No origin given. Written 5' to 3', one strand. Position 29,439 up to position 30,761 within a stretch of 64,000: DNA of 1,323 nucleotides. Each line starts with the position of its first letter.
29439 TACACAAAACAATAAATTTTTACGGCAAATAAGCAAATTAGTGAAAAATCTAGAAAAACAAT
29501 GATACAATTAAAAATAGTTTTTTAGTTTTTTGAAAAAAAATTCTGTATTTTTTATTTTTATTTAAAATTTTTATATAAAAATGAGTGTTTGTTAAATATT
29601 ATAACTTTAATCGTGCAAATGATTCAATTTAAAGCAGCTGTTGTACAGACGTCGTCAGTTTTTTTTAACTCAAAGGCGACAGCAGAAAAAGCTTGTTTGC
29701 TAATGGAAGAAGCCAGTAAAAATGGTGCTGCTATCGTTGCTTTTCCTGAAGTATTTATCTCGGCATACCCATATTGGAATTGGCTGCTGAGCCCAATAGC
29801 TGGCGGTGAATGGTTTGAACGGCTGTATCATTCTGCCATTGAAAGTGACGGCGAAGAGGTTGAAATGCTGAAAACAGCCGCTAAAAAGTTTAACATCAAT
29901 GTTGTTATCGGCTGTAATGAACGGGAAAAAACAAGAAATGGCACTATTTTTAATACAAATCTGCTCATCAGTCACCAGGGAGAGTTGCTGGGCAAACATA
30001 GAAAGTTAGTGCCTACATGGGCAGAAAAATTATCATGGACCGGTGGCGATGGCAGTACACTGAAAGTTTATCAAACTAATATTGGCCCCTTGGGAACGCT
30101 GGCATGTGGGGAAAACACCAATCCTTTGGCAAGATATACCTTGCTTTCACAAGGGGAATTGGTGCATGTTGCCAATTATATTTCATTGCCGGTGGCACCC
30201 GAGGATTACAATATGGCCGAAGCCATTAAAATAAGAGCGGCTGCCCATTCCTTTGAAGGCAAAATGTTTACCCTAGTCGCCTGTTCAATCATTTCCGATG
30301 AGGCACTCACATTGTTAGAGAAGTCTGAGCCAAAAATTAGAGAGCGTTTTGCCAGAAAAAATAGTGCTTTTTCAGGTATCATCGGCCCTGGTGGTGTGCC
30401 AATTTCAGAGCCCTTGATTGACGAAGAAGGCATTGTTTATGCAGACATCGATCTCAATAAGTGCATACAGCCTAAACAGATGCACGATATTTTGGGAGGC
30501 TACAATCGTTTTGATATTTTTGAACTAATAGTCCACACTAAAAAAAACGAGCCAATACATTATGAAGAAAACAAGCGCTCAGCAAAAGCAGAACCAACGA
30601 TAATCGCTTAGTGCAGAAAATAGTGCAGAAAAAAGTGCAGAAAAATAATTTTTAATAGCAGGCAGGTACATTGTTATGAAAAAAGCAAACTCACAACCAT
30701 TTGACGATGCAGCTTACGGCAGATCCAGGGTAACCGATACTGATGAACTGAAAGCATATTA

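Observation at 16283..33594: Aryl-CoA/gentisate-type catabolic cluster with no CoA ligase and no regulator: predicted arylglyoxylate (isatinate-like) route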

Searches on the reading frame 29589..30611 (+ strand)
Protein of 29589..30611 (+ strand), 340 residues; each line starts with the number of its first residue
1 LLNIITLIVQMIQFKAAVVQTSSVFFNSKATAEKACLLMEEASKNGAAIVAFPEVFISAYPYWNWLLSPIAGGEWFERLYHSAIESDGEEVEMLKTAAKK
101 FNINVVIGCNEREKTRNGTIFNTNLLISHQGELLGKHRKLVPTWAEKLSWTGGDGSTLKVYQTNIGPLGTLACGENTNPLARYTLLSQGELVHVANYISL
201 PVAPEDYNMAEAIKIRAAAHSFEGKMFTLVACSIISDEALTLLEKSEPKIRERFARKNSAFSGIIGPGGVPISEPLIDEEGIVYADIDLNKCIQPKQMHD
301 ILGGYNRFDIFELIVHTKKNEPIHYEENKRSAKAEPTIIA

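Call 4: search_protein_families(library=pfam, proteins=[window:29589-30611:+])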
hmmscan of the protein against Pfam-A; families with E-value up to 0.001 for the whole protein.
window:29589-30611:+ (340 aa): 1 family
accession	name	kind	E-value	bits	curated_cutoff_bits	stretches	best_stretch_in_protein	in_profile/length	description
PF00795.27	CN_hydrolase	-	2.9e-38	132.1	23.2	1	15-294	1-253/256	Carbon-nitrogen hydrolase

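Call 6: search_protein_families(library=ncbifam, proteins=[window:29589-30611:+])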
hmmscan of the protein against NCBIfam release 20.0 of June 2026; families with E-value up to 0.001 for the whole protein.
window:29589-30611:+ (340 aa): 6 families
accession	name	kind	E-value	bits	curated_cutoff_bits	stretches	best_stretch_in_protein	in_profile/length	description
TIGR04048.1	nitrile_sll0784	equivalog_domain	5.2e-63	212.8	502.6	1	14-318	3-298/301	Nit6803 family nitrilase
NF040852.1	nitrile_Arch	equivalog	2.2e-13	50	500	1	15-246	2-210/262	nitrilase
TIGR03381.1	agmatine_aguB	equivalog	4.3e-10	39.4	410.25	1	17-296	4-262/279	N-carbamoylputrescine amidase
NF009803.0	PRK13287.1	equivalog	3.2e-08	32.7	406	1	6-155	13-147/333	formamidase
NF009802.0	PRK13286.1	equivalog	9.6e-06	24.8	427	1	78-155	71-149/345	aliphatic amidase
NF010588.0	PRK13981.1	equivalog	1.3e-05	23.8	479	1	14-139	5-114/546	NAD+ synthase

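Call 22: search_solved_structures(query=window:29589-30611:+, max_evalue=0.00001)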
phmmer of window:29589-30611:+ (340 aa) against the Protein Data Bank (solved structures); distinct sequences matched with E-value up to 0.00001: 25.
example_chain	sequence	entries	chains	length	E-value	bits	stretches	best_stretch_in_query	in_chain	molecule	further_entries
6zby_A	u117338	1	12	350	6e-56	192.8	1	9-328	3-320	NitA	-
8uxu_A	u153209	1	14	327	1.8e-53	184.6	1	13-324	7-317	Nitrilase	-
3wuy_A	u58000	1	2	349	3.3e-51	177.2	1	13-321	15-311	Nitrilase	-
28to_B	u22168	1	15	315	1.7e-49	171.6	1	13-307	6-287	Cyanide degrading enzyme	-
22sf_A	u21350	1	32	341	7.9e-48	166.1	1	13-324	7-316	Nitrilase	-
22ry_A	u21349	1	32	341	8.4e-48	166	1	13-324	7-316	Nitrilase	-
9odt_B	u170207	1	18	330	9e-47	162.6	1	13-307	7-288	Cyanide dihydratase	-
22rx_A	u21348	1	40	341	1.6e-46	161.8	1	13-324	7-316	Regioselective nitrilase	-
9er3_S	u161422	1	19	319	5.8e-46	160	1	13-307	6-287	Cyanide dihydratase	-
8p4i_B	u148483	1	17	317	6e-46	159.9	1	13-307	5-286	Cyanide dihydratase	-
8c5i_A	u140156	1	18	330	1e-45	159.2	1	13-308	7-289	Cyanide dihydratase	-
9ofa_O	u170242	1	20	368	2.6e-41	144.7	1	13-322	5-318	Cyanide hydratase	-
6i00_J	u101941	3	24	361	7.6e-41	143.2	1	15-327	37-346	Bifunctional nitrilase/nitrile hydratase NIT4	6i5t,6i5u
1j31_A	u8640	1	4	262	4.6e-09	38.7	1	31-232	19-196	Hypothetical protein PH0642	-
3ivz_A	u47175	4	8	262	1.9e-08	36.7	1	15-244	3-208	Nitrilase | Beta ureidopropionase (Beta-alanine synthase)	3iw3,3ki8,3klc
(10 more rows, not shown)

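Call 60: search_solved_structures(query=window:29589-30611:+, max_evalue=1e-40, show_alignments=4)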
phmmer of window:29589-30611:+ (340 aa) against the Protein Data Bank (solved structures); distinct sequences matched with E-value up to 1e-40: 13.
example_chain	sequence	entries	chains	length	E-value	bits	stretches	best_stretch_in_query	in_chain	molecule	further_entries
6zby_A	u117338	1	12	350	6e-56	192.8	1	9-328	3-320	NitA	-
8uxu_A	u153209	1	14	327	1.8e-53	184.6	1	13-324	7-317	Nitrilase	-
3wuy_A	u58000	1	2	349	3.3e-51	177.2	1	13-321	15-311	Nitrilase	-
28to_B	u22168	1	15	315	1.7e-49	171.6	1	13-307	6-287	Cyanide degrading enzyme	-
22sf_A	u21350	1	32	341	7.9e-48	166.1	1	13-324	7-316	Nitrilase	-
22ry_A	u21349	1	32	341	8.4e-48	166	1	13-324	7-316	Nitrilase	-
9odt_B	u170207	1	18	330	9e-47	162.6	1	13-307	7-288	Cyanide dihydratase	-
22rx_A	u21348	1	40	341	1.6e-46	161.8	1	13-324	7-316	Regioselective nitrilase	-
9er3_S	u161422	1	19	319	5.8e-46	160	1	13-307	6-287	Cyanide dihydratase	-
8p4i_B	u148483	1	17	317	6e-46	159.9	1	13-307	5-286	Cyanide dihydratase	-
8c5i_A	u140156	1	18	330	1e-45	159.2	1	13-308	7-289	Cyanide dihydratase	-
9ofa_O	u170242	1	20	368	2.6e-41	144.7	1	13-322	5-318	Cyanide hydratase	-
6i00_J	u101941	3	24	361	7.6e-41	143.2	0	15-327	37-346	Bifunctional nitrilase/nitrile hydratase NIT4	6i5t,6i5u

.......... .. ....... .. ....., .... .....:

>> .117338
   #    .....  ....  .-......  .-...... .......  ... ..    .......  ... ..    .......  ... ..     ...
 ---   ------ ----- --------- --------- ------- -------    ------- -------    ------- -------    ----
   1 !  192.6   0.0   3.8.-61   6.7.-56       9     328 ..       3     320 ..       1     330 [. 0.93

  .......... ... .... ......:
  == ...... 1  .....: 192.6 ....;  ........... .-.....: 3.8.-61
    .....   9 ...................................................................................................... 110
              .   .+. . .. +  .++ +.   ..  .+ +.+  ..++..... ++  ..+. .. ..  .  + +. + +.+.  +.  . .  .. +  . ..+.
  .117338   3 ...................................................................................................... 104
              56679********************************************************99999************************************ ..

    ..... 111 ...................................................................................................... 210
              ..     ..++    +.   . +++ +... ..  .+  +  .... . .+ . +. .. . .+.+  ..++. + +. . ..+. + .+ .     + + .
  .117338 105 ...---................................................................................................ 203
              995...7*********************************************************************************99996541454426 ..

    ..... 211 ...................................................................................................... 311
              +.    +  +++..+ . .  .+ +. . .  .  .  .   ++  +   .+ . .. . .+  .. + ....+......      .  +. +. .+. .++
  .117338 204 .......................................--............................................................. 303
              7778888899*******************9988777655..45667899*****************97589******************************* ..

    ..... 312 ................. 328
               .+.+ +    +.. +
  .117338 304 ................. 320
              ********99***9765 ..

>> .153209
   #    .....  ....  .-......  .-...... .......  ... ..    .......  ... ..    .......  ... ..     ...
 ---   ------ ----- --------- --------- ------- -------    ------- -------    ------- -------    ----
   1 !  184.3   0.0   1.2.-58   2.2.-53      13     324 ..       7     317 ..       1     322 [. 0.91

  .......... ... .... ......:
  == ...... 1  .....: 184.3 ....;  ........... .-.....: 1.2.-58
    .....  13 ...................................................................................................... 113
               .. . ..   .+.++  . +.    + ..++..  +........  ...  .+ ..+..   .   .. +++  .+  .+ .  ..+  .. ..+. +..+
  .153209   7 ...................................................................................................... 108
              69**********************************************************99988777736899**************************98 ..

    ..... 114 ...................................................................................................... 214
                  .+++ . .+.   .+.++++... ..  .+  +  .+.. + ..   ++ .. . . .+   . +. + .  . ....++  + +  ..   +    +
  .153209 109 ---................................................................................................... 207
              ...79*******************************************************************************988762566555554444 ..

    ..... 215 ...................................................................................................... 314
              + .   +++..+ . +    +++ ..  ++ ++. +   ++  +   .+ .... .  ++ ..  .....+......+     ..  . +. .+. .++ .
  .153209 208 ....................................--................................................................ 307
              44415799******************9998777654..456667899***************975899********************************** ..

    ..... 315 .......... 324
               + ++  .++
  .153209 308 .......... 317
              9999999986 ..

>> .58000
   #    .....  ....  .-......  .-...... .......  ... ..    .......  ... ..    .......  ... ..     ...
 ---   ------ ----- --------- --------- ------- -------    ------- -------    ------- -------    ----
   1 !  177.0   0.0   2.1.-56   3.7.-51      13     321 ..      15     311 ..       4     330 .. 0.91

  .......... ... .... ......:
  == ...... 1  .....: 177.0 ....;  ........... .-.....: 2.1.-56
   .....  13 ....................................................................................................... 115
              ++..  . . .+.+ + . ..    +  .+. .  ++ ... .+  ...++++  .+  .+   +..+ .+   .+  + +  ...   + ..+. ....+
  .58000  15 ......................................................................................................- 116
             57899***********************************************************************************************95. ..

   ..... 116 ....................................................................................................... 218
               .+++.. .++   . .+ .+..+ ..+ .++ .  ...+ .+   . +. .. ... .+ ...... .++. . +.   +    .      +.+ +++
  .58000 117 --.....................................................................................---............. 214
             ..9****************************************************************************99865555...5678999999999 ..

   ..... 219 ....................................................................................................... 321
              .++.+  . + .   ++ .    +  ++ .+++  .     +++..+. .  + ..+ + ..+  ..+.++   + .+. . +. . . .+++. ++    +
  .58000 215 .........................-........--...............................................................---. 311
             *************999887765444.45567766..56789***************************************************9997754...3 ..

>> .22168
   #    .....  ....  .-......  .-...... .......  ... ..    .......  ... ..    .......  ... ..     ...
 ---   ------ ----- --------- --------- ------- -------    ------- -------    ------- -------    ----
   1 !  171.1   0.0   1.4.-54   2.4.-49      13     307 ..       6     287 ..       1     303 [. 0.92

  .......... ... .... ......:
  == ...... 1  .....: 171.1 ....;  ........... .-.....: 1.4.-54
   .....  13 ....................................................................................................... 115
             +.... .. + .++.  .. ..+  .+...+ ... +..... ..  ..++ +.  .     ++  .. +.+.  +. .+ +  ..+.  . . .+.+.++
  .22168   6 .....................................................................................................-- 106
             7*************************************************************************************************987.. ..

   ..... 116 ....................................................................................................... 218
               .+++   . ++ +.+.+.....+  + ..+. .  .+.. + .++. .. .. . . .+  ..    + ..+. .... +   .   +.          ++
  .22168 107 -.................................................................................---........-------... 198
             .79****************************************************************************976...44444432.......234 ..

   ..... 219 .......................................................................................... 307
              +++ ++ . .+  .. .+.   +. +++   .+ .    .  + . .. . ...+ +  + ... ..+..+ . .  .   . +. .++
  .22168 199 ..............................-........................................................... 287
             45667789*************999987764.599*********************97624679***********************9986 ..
